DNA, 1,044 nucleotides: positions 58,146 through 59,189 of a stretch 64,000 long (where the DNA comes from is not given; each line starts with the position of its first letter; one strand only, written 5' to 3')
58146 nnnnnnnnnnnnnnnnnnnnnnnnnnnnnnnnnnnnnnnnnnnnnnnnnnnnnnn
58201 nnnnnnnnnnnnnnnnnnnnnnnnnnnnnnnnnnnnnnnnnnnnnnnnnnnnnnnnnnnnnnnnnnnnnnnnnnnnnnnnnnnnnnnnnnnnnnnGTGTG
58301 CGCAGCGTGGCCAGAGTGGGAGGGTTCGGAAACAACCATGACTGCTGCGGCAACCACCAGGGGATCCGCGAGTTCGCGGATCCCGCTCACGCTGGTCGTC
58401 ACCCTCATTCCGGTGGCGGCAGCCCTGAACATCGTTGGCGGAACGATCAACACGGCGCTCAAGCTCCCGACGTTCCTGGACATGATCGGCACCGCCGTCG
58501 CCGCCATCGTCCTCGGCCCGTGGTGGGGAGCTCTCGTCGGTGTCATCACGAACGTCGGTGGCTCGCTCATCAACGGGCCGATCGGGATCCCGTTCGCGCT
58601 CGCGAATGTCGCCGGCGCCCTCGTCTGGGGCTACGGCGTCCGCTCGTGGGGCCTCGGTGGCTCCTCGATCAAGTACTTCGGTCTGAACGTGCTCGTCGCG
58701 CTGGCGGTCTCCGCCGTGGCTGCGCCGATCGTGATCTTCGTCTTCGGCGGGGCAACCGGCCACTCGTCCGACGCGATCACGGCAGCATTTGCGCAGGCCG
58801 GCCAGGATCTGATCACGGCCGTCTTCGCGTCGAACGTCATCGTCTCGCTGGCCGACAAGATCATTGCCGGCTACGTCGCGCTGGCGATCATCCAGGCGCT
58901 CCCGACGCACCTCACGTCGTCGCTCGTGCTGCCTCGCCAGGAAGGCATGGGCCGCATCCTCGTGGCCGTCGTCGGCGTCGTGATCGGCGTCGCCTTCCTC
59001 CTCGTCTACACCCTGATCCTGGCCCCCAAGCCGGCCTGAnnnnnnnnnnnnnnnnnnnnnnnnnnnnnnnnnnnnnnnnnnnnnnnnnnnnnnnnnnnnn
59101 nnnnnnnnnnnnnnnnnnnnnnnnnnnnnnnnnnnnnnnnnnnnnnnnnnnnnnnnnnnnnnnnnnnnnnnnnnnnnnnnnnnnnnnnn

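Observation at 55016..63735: Candidate queuosine/queuine (or modified-nucleoside) salvage locus: LacI regulator, ribokinase-like kinase, DUF2419 (Qng1-like) protein, complete ECF transporter and two nucleoside phosphorylases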

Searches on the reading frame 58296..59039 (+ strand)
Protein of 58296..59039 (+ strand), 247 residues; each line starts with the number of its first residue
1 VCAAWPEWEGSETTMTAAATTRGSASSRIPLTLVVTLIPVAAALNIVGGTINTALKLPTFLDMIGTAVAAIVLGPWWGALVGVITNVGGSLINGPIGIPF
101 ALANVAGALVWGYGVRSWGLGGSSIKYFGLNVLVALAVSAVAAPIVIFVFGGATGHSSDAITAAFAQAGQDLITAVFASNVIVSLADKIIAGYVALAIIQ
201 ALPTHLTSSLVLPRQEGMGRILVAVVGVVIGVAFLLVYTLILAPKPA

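Call 3: search_protein_families(library=pfam, proteins=[window:58296-59039:+], max_evalue=0.01)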
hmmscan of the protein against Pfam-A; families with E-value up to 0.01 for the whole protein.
window:58296-59039:+ (247 aa): 1 family
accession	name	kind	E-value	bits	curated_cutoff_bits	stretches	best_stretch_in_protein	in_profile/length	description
PF12822.12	ECF_trnsprt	-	5.9e-05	23.6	30.7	1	35-198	3-168/169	ECF transporter, substrate-specific component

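Call 4: search_protein_families(library=ncbifam, proteins=[window:58296-59039:+], max_evalue=0.01)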
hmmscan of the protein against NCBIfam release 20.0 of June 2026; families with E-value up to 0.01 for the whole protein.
window:58296-59039:+ (247 aa): 1 family
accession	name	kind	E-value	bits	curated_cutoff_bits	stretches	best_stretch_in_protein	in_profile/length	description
NF045596.1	ECF_S_CD3073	equivalog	1.5e-32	112.7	180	1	36-206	2-172/174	CD3073 family putative ECF transporter S component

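Call 37: find_homologous_proteins(query=window:58338-59039:+, max_evalue=0.00001)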
Query window:58338-59039:+ (233 aa): 865 proteins with E <= 0.00001 among 8000 candidates; the best 120 are listed.
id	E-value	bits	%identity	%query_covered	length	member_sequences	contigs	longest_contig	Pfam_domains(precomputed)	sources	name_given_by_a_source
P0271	7.0e-133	459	100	100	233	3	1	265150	PF12822.13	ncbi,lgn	ncbi:MAG: ECF transporter S component [Chloroflexota bacterium]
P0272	4.3e-120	417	90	99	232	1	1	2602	-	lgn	-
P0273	2.8e-117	408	89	100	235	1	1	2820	PF12822.13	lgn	-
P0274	3.2e-117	408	88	100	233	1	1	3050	PF12822.13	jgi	jgi:energy-coupling factor transport system substrate-specific component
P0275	3.2e-117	408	89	100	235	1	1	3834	PF12822.13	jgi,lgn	jgi:energy-coupling factor transport system substrate-specific component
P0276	1.0e-114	400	87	100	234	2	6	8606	PF12822.13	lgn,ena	-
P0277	1.3e-114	399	89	93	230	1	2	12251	-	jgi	jgi:energy-coupling factor transport system substrate-specific component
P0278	2.4e-113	395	86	97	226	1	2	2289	-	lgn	-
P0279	1.7e-112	392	86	98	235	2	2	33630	-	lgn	-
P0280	4.0e-111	388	86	99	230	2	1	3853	PF12822.13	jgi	-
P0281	9.6e-111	387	85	100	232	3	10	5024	PF12822.13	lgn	-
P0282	8.1e-110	384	84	99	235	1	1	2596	PF12822.13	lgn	-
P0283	2.7e-109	382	84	95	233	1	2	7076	PF12822.13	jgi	jgi:energy-coupling factor transport system substrate-specific component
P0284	3.7e-109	382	84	98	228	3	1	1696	-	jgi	jgi:energy-coupling factor transport system substrate-specific component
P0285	4.3e-108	378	82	99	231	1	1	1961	-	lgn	-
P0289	1.7e-104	366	81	99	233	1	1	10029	PF12822.13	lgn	-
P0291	7.5e-104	364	79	100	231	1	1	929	PF12822.13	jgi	jgi:energy-coupling factor transport system substrate-specific component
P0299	5.1e-103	361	78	100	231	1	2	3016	PF12822.13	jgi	jgi:energy-coupling factor transport system substrate-specific component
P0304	4.0e-102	359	82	97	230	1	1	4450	PF12822.13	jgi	jgi:ABC-type Co2+ transport system permease subunit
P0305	4.7e-102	358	81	100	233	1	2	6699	PF12822.13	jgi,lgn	-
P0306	1.1e-101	357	79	99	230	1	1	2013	PF12822.13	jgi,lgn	jgi:energy-coupling factor transport system substrate-specific component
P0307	1.3e-101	357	79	99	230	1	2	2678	PF12822.13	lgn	-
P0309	1.5e-101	357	82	90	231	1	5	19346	PF12822.13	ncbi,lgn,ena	-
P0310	1.5e-101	357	79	99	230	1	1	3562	PF12822.13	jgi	jgi:energy-coupling factor transport system substrate-specific component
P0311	2.2e-100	353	79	97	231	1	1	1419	PF12822.13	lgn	-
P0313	3.7e-100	352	78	100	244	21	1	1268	PF12822.13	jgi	jgi:energy-coupling factor transport system substrate-specific component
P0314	4.7e-100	352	79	100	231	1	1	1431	PF12822.13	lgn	-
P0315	1.2e-99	350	81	94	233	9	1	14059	PF12822.13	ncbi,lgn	-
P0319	2.1e-98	346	80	99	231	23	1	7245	PF12822.13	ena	-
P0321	3.3e-96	339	78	96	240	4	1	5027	PF12822.13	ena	-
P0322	2.2e-95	336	78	94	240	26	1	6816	PF12822.13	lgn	-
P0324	1.8e-94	334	73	99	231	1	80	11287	PF12822.13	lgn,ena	-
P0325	2.9e-94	333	74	99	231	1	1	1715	PF12822.13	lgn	-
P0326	4.1e-94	332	77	95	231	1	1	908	PF12822.13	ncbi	-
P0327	5.2e-94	332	77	94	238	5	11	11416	PF12822.13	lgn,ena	-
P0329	1.8e-93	330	72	99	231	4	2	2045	PF12822.13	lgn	-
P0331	2.0e-93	330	81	90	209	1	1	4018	PF12822.13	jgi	jgi:energy-coupling factor transport system substrate-specific component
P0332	4.3e-93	329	75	90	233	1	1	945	PF12822.13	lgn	-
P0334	1.0e-92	328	82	89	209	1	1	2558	PF12822.13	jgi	-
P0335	5.1e-91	322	81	86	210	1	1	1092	PF12822.13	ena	-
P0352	3.2e-86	307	70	97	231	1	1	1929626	-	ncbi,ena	-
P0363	1.0e-84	302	66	98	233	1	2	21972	PF12822.13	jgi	jgi:ABC-type Co2+ transport system permease subunit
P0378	2.1e-83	297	67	95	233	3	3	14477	PF12822.13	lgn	-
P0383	8.1e-83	295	66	99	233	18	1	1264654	-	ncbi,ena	-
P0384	1.1e-82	295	64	99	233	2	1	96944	-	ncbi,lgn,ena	-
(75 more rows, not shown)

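Call 38: find_encoding_contigs(protein=P0383, flank=10000, max_places=2)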
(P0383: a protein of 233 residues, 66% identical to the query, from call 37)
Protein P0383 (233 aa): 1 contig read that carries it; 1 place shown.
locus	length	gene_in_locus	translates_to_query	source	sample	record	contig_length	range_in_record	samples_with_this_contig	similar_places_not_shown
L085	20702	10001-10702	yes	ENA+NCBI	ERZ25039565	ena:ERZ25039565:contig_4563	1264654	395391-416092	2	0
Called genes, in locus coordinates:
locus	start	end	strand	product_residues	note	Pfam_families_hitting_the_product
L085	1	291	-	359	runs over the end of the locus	PF00005:ABC_tran, PF13304:AAA_21 (faint), PF08352:oligo_HPY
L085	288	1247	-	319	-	PF00005:ABC_tran, PF13304:AAA_21 (weak), PF08352:oligo_HPY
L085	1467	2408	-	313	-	PF12911:OppC_N, PF00528:BPD_transp_1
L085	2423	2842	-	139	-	PF00528:BPD_transp_1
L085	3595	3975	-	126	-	PF00496:SBP_bac_5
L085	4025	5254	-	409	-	PF00496:SBP_bac_5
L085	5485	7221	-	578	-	PF00496:SBP_bac_5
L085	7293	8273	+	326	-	PF00795:CN_hydrolase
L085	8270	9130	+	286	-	PF02540:NAD_synthase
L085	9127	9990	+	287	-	PF00590:TP_methylase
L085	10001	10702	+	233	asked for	-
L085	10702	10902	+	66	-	-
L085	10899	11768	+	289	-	PF00005:ABC_tran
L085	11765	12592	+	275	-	PF00005:ABC_tran, PF13304:AAA_21 (faint)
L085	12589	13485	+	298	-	PF02361:CbiQ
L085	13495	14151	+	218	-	PF00294:PfkB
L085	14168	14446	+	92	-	PF00294:PfkB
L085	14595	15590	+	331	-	PF01699:Na_Ca_ex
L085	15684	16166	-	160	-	PF00436:SSB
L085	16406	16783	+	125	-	PF07366:SnoaL, PF12680:SnoaL_2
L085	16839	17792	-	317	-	-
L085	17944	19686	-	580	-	PF00990:GGDEF, PF13487:HD_5, PF01966:HD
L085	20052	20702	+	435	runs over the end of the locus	PF00709:Adenylsucc_synt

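Call 39: find_encoding_contigs(protein=P0352, flank=10000, max_places=2)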
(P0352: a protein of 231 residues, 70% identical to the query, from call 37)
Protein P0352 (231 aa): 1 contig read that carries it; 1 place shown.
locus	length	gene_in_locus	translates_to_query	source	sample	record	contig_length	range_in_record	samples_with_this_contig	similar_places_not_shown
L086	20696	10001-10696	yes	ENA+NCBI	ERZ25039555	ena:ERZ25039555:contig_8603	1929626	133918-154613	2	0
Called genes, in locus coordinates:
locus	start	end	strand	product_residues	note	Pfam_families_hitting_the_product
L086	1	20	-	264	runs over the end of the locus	PF00005:ABC_tran, PF08352:oligo_HPY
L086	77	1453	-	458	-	PF00005:ABC_tran, PF13304:AAA_21 (weak), PF08352:oligo_HPY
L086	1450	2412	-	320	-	PF12911:OppC_N, PF00528:BPD_transp_1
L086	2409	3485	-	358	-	PF19300:BPD_transp_1_N, PF00528:BPD_transp_1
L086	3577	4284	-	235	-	PF00496:SBP_bac_5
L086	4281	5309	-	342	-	PF00496:SBP_bac_5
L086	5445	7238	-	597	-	PF00496:SBP_bac_5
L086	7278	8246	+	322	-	PF00795:CN_hydrolase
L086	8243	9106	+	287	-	PF02540:NAD_synthase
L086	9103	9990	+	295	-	PF00590:TP_methylase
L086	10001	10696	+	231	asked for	-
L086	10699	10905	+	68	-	-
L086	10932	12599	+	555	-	PF00005:ABC_tran, PF13304:AAA_21 (faint), PF00005:ABC_tran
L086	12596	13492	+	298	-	PF02361:CbiQ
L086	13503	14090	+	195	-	-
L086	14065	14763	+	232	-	PF00067:p450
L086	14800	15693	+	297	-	PF00294:PfkB, PF08543:Phos_pyr_kin (weak)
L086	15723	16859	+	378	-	PF01699:Na_Ca_ex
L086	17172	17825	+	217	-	-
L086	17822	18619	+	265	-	PF02517:Rce1-like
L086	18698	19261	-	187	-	PF00436:SSB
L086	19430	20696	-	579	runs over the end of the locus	PF00990:GGDEF, PF13487:HD_5, PF01966:HD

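Call 40: find_encoding_contigs(protein=P0384, flank=10000, max_places=2)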
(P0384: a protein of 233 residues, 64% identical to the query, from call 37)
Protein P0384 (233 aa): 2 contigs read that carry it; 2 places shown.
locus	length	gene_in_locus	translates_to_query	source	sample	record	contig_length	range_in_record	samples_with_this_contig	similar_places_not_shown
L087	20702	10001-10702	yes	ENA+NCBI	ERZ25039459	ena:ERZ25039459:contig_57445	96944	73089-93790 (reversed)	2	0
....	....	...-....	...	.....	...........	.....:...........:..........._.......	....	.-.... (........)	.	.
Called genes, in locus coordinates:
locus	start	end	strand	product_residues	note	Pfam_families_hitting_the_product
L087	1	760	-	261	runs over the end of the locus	PF12706:Lactamase_B_2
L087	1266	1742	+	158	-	PF02415:Chlam_PMP (faint)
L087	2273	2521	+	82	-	-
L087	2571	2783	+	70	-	-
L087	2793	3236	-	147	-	PF01636:APH (weak)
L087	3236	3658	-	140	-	-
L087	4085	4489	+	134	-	PF13386:DsbD_2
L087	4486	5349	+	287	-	PF12801:Fer4_5 (weak)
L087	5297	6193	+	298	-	PF12838:Fer4_7 (faint), PF00037:Fer4 (faint), PF12800:Fer4_4 (faint), PF12837:Fer4_6 (faint), PF13187:Fer4_9 (weak), PF13237:Fer4_10, PF13484:Fer4_16 (faint)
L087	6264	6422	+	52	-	-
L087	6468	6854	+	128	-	-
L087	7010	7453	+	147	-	-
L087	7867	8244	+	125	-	-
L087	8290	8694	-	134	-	PF03479:PCC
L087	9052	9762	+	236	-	PF03781:FGE-sulfatase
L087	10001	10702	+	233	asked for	-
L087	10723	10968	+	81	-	-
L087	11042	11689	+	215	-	PF00005:ABC_tran, PF13304:AAA_21 (faint)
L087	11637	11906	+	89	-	-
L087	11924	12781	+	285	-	PF00005:ABC_tran, PF13304:AAA_21 (faint)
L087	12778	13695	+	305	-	PF02361:CbiQ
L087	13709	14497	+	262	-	PF01048:PNP_UDP_1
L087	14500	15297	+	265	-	PF01048:PNP_UDP_1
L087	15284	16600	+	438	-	PF07690:MFS_1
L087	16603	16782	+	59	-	-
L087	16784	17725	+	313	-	PF13810:DUF4185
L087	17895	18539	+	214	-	PF08241:Methyltransf_11 (weak), PF13649:Methyltransf_25, PF13847:Methyltransf_31 (faint)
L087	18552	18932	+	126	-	PF00149:Metallophos (weak)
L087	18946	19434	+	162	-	PF12850:Metallophos_2 (weak)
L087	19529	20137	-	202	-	PF13489:Methyltransf_23, PF13649:Methyltransf_25, PF13847:Methyltransf_31, PF08241:Methyltransf_11, PF08242:Methyltransf_12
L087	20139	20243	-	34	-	-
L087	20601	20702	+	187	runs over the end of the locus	PF02353:CMAS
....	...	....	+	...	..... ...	-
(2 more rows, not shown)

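Call 67: search_solved_structures(query=window:58338-59039:+, max_evalue=10)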
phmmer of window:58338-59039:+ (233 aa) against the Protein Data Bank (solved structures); distinct sequences matched with E-value up to 10: 13.
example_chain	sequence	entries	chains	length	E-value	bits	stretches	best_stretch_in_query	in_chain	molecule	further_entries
9kym_D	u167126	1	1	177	0.00019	24.4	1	25-129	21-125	Folate family ECF transporter S component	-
4huq_S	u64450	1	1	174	0.00027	23.9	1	38-129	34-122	Uncharacterized protein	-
5lc5_Y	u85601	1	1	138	0.00094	22.1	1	26-119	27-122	NADH dehydrogenase [ubiquinone] 1 alpha subcomplex subunit 11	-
5ldx_Y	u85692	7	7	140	0.00098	22.1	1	26-119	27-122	NADH dehydrogenase [ubiquinone] 1 alpha subcomplex subunit 11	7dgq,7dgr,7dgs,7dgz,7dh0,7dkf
5ldw_Y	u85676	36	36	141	0.001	22.1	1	26-119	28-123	NADH dehydrogenase [ubiquinone] 1 alpha subcomplex subunit 11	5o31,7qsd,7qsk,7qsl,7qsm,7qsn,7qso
9smf_Y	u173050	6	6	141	0.001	22.1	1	26-119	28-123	NADH dehydrogenase [ubiquinone] 1 alpha subcomplex subunit 11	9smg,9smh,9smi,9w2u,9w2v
5d3m_C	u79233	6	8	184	0.0023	20.9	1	10-100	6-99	S-component for folate | Conserved hypothetical membrane protein | Folate family ECF transporter S component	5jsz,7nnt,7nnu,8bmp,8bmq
5d0y_A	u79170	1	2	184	0.0043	20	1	10-99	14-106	Conserved hypothetical membrane protein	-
6q9b_AK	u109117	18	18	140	0.0045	19.9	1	26-119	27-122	NADH dehydrogenase [ubiquinone] 1 alpha subcomplex subunit 11 | NDUFA11 | Complex I-B14.7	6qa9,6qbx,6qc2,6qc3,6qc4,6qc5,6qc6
6zka_V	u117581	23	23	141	0.0046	19.9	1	26-119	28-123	Mitochondrial complex I, B14.7 subunit | Uncharacterized protein | NADH dehydrogenase [ubiquinone] 1 alpha subcomplex subunit 11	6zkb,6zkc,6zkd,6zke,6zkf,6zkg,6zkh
9r01_V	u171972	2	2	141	0.0046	19.9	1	26-119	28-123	NADH dehydrogenase [ubiquinone] 1 alpha subcomplex subunit 11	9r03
7v2c_V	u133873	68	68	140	0.062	16.2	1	27-119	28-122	NADH dehydrogenase [ubiquinone] 1 alpha subcomplex subunit 11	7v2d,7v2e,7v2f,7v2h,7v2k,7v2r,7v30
5gpn_Ag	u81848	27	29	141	0.064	16.2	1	27-119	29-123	NADH dehydrogenase [ubiquinone] 1 alpha subcomplex subunit 11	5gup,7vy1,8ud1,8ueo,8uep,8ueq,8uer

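Call 76: search_protein_families(library=ncbifam, proteins=[L086:14800-15693:+], max_evalue=1e-10)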
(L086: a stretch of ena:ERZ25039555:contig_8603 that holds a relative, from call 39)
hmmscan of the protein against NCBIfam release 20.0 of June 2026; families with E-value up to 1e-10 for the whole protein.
L086:14800-15693:+ (297 aa): 15 families
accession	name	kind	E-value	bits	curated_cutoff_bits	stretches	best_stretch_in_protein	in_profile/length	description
TIGR02152.1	D_ribokin_bact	equivalog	2.3e-79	266.8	299.65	1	1-286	8-294/298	ribokinase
NF008353.0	PRK11142.1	equivalog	8.7e-60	202.8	341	1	5-293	16-304/307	ribokinase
TIGR03168.1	1-PFK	subfamily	5.7e-23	81.3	216.4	1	169-286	180-295/305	hexose kinase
TIGR03828.1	pfkB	equivalog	4.5e-22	78.4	292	1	169-287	180-296/305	1-phosphofructokinase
TIGR04382.1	myo_inos_iolC_N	equivalog_domain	8.3e-22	77.8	300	1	167-289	190-306/309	5-dehydro-2-deoxygluconokinase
NF049991.1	TagKinase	equivalog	3.3e-18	65.6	420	1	161-287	190-310/321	tagatose kinase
NF041134.1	R1P_kin_Thcocales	equivalog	9.6e-17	61.3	500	1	3-279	12-269/291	ADP-dependent ribose-1-phosphate kinase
TIGR02198.1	rfaE_dom_I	equivalog_domain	9.8e-17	61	345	1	168-280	193-304/315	D-glycero-beta-D-manno-heptose-7-phosphate kinase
NF053626.1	RibKinHalex1628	equivalog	3.1e-16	59.7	330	1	7-281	17-281/293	ATP-dependent ribose-1-phosphate kinase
NF007321.0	PRK09813.1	equivalog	4.2e-15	55.9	247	0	203-275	186-257/261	fructoselysine 6-kinase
NF006957.1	PRK09434.1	equivalog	4.6e-15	55.9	450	0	195-258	203-266/302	fructokinase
NF040938.1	KDG_KDGal_kin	equivalog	4.1e-13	49.1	400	0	204-292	216-303/305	bifunctional 2-dehydro-3-deoxygluconokinase/2-dehydro-3-deoxygalactonokinase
NF008454.0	PRK11316.1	equivalog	1.2e-12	47.3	521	0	167-280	190-302/475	bifunctional D-glycero-beta-D-manno-heptose-7-phosphate kinase/D-glycero-beta-D-manno-heptose 1-phosphate adenylyltransferase HldE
NF041320.1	pfkB_Halo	equivalog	7.8e-12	45.2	400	1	170-281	176-285/302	1-phosphofructokinase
NF007068.0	PRK09513.1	equivalog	3.7e-11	42.8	432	0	165-291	179-302/312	1-phosphofructokinase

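Call 79: search_protein_families(library=pfam, proteins=[L086:13503-14090:+, L085:10702-10902:+], max_evalue=0.01)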
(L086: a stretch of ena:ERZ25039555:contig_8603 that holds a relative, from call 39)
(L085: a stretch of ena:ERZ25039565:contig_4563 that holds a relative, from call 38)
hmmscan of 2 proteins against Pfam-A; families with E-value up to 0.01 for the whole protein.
L086:13503-14090:+ (195 aa): 0 families

L085:10702-10902:+ (66 aa): 0 families

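Call 95: predict_structure(alignment_id=A2)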
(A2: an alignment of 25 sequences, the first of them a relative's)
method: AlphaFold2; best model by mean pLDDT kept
length: 233 residues; sequences in the alignment: 25
mean_pLDDT: 65.8   pTM: 0.60
mean pLDDT of the five models: 65.8, 65.8, 62.0, 59.2, 50.8
residues with pLDDT >= 90: 0; 70-90: 108; 50-70: 93; < 50: 32
segments of 3 or more residues with pLDDT < 50: 1-12, 137-151
pLDDT, mean of each block of 10 residues (from residue 1): 37 58 74 68 64 81 81 71 69 79 67 79 69 51 44 49 56 74 76 65 66 73 67 53
secondary structure, 60 per line:
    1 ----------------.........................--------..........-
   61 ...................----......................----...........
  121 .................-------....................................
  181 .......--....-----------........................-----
elements in order: H17-41 H50-59 H61-79 H84-105 H110-137 H145-187 H190-193 H205-228

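Call 98: fold_search(model_id=the predicted structure, library=pdb)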
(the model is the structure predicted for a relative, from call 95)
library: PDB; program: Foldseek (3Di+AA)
matches with E <= 10: 145; with E <= 0.001: 0
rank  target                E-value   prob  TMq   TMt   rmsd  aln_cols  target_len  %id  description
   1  9kym_D                3.3e-03  1.00  0.52  0.66   4.6       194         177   23  Folate ECF transporter affected by PFOS (released 2025-06-18)
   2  5kc0                  4.2e-03  1.00  0.52  0.70   4.1       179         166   14  Crystal structure of TmRibU, hexagonal crystal form (released 2016-06-29)
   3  4huq_S                4.2e-03  1.00  0.51  0.69   3.9       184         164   22  Crystal Structure of a transporter (released 2013-04-17)
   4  5kc4_E                6.2e-03  1.00  0.49  0.66   4.0       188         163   15  Structure of TmRibU, orthorhombic crystal form (released 2016-06-29)
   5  5d0y_A                1.1e-02  1.00  0.47  0.67   3.7       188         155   16  Substrate bound S-component of folate ECF transporter (released 2016-04-06)
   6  5kbw_B                1.1e-02  1.00  0.53  0.70   5.0       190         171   16  Crystal structure of TmRibU, the riboflavin-binding S subunit from the Thermotoga maritima ECF transporter (released 2016-06-29)
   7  5edl                  1.3e-02  1.00  0.42  0.47   7.5       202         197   12  Crystal structure of an S-component of ECF transporter (released 2016-08-17)
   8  5kbw_A                1.9e-02  1.00  0.51  0.68   4.8       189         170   16  Crystal structure of TmRibU, the riboflavin-binding S subunit from the Thermotoga maritima ECF transporter (released 2016-06-29)
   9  5jsz_C                1.9e-02  1.00  0.49  0.65   4.2       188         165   16  Folate ECF transporter: apo state (released 2016-05-18)
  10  7nnt_C                2.1e-02  1.00  0.50  0.65   3.6       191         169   16  Cryo-EM structure of the folate-specific ECF transporter complex in DDM micelles (released 2021-08-18)
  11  3p5n_A                3.9e-02  1.00  0.47  0.63   5.4       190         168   15  Structure and mechanism of the S component of a bacterial ECF transporter (released 2010-11-03)
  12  4z7f_A                6.9e-02  0.99  0.37  0.50   6.7       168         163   15  Crystal structure of FolT bound with folic acid (released 2015-07-29)
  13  4z7f_C                7.6e-02  0.99  0.38  0.50   6.5       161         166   17  Crystal structure of FolT bound with folic acid (released 2015-07-29)
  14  4z7f_D                8.0e-02  1.00  0.42  0.56   6.0       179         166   14  Crystal structure of FolT bound with folic acid (released 2015-07-29)
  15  6zg3_C                8.4e-02  1.00  0.48  0.53   5.0       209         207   22  the structure of ECF PanT transporter in a complex with a nanobody (released 2021-03-03)
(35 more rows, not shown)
